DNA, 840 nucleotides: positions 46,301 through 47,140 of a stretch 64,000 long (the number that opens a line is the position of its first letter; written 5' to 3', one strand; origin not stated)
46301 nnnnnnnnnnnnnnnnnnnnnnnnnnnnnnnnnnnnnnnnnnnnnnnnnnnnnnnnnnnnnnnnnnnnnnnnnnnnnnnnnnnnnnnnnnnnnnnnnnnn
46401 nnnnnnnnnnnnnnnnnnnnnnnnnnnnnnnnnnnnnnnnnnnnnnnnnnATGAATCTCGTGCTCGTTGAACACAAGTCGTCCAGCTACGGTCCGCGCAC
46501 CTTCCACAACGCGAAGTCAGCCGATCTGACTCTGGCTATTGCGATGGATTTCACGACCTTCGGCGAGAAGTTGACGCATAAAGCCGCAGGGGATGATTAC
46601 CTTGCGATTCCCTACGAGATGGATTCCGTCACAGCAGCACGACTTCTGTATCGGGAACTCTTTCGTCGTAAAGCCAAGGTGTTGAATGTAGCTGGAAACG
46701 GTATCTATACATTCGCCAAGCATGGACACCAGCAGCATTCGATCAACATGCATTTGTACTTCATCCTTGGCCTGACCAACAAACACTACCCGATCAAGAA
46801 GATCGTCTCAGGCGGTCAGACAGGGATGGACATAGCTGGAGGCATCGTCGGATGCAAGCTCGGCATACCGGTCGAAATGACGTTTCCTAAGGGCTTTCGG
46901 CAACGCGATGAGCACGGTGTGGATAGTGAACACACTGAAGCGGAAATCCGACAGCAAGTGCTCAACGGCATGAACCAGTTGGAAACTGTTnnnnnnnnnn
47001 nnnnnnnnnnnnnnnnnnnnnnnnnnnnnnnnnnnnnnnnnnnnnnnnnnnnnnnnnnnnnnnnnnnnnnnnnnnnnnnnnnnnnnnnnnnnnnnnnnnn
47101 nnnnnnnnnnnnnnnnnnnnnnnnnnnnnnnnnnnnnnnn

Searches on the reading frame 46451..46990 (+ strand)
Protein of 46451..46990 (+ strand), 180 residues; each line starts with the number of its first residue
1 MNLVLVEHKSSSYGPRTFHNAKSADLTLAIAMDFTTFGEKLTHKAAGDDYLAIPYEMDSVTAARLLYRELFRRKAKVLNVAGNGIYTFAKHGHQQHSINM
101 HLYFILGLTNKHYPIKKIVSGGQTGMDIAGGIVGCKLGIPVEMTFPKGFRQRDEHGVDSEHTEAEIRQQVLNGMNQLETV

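Call 80: search_protein_families(library=pfam, proteins=[window:46451-46990:+], max_evalue=1)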
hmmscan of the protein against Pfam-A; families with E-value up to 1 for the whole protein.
window:46451-46990:+ (180 aa): 1 family
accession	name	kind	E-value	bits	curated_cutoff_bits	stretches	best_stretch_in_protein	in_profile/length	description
PF12694.12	cpYpsA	-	3.4e-10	40.3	26.2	2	5-83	45-125/145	Circularly permutated YpsA SLOG family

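Call 81: search_protein_families(library=padloc, proteins=[window:46451-46990:+], max_evalue=0.01)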
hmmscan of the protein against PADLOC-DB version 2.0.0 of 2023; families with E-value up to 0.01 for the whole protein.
window:46451-46990:+ (180 aa): 0 families
